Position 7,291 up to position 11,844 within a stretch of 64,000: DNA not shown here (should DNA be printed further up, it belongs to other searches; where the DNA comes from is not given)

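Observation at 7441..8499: Isoleucyl-tRNA synthetase fused to HhH motifs, two zinc ribbons and a DUF835-like domain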

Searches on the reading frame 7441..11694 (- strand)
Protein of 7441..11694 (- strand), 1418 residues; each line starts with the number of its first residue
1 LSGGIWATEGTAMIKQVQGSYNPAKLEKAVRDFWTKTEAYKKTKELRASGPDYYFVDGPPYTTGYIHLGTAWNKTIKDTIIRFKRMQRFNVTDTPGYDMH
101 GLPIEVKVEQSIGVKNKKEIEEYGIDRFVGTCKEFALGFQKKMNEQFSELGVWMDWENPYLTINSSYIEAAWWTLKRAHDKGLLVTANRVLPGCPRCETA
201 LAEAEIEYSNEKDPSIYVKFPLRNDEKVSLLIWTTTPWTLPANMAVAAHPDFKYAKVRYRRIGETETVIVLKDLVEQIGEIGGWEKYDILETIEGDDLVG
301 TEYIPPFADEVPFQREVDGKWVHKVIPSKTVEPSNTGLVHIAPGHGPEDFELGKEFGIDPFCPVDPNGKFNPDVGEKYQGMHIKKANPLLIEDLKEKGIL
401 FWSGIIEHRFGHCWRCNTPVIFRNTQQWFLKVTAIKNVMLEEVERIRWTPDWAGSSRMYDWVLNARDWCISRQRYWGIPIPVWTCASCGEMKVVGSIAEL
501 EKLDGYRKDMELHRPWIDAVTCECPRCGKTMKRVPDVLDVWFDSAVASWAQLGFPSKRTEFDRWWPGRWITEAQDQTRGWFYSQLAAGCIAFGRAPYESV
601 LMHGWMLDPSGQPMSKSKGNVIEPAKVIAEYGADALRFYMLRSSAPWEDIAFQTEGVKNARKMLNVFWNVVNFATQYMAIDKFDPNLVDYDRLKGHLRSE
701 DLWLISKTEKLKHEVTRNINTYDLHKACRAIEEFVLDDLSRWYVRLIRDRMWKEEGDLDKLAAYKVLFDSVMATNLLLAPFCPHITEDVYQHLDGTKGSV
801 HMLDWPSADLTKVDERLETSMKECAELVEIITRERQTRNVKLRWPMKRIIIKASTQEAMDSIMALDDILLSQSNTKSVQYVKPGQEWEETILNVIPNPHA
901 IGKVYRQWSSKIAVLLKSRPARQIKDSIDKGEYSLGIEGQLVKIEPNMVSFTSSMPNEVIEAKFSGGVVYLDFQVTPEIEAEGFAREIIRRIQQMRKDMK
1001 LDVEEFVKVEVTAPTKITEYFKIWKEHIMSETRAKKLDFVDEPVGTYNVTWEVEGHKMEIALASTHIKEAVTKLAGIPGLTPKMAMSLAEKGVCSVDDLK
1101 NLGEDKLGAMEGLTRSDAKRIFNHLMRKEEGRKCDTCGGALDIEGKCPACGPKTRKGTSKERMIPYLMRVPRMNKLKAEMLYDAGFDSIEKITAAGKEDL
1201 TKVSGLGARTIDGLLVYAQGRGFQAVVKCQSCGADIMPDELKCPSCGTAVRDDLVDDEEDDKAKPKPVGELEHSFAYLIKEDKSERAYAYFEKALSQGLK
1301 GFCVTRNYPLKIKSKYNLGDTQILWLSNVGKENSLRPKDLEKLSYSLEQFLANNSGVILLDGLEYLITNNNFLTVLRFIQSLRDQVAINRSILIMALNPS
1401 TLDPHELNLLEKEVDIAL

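Call 3: search_protein_families(library=pfam, proteins=[window:7441-11694:-], max_evalue=1)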
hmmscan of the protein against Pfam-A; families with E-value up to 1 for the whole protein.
window:7441-11694:- (1418 aa): 19 families
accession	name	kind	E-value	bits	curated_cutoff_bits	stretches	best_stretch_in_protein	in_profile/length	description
PF00133.28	tRNA-synt_1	-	4.2e-127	424.8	22.7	1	31-652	3-413/414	tRNA synthetases class I (I, L, M and V)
PF05763.18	DUF835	-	1.9e-33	115.6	33.1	1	1282-1413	3-135/136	Protein of unknown function (DUF835)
PF08264.19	Anticodon_1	-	5.8e-33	114.3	25.1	1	701-849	1-146/148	Anticodon-binding domain of tRNA ligase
PF09334.17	tRNA-synt_1g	-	1.2e-27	97.2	20.1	4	537-670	244-386/391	tRNA synthetases class I (M)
PF19302.4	DUF5915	-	1.9e-23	83.4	27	1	868-1063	3-193/195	Domain of unknown function (DUF5915)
PF14520.12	HHH_5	-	5.8e-19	68.8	27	2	1073-1123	3-53/57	Helix-hairpin-helix domain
PF01921.24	tRNA-synt_1f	-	3.1e-05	23.5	27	1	601-659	270-327/360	tRNA synthetases class I (K)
PF10391.15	DNA_pol_lambd_f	-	8e-05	22.8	29.8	1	1177-1207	13-43/51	Fingers domain of DNA polymerase lambda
PF14229.12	DUF4332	-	0.0019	18.8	23.2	0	1166-1200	54-88/122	Domain of unknown function (DUF4332)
PF01406.26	tRNA-synt_1e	-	0.002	18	27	1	590-657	231-296/301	tRNA synthetases class I (C) catalytic domain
PF24005.1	DUF7320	-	0.0044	17.4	27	1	123-191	7-75/78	Domain of unknown function (DUF7320)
PF13240.11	Zn_Ribbon_1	-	0.0083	16.3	25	1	1228-1249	1-22/23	zinc-ribbon domain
PF09321.15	DUF1978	-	0.017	14.9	25.4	1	806-871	148-213/244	Domain of unknown function (DUF1978)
PF11731.14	Cdd1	-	0.1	13.2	25.5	0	1069-1101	3-35/86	Pathogenicity locus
PF12826.13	HHH_2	-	0.11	13.1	27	0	1185-1210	22-47/64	Helix-hairpin-helix motif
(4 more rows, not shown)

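Call 4: search_protein_families(library=ncbifam, proteins=[window:7441-11694:-], max_evalue=1)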
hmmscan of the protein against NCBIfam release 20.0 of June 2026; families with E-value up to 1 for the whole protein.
window:7441-11694:- (1418 aa): 34 families (the best 25 are shown)
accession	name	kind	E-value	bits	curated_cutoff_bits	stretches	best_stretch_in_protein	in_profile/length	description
TIGR00392.1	ileS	equivalog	1.3e-291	969.8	621.4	1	18-860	3-858/861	isoleucine--tRNA ligase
NF000257.1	MupA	exception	2.8e-190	634.5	1900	1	29-1035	11-997/1024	mupirocin-resistant isoleucine--tRNA ligase MupA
NF000258.1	MupB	exception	1.2e-188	629.1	1900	1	27-1011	9-979/1033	mupirocin-resistant isoleucine--tRNA ligase MupB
TIGR00422.1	valS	equivalog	2e-161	538.9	612.1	2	328-945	259-851/863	valine--tRNA ligase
NF009687.0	PRK13208.1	equivalog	8.8e-150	500.4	738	2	324-889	254-797/801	valine--tRNA ligase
NF004349.1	PRK05729.1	equivalog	4.9e-139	465.1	704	2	326-891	251-781/860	valine--tRNA ligase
NF040702.1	ileS_w_GNAT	exception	5.7e-137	458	1999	2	262-833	442-996/1100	isoleucine--tRNA ligase, N-acetyltransferase domain-containing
NF011492.0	PRK14900.1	equivalog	9e-102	341.6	1783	2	327-864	268-782/1044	valine--tRNA ligase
NF000540.1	alt_ValS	exception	1.3e-77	261.6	900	2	377-868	336-817/827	valine--tRNA ligase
NF008957.0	PRK12300.1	subfamily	1.1e-59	202.4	677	3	24-350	7-322/946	leucine--tRNA ligase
TIGR00396.1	leuS_bact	equivalog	1e-49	169.4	548.4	4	21-207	1-168/843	leucine--tRNA ligase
TIGR00395.1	leuS_arch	equivalog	4.8e-47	160.5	648.5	3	606-862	613-816/938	leucine--tRNA ligase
TIGR00398.1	metG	equivalog_domain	2.8e-35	122.1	336.35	3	595-801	310-509/530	methionine--tRNA ligase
NF008900.0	PRK12267.1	equivalog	1.9e-25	89.4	598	2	537-801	224-484/648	methionine--tRNA ligase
NF001100.0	PRK00133.1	equivalog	9.7e-24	83.9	587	2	412-813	174-517/676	methionine--tRNA ligase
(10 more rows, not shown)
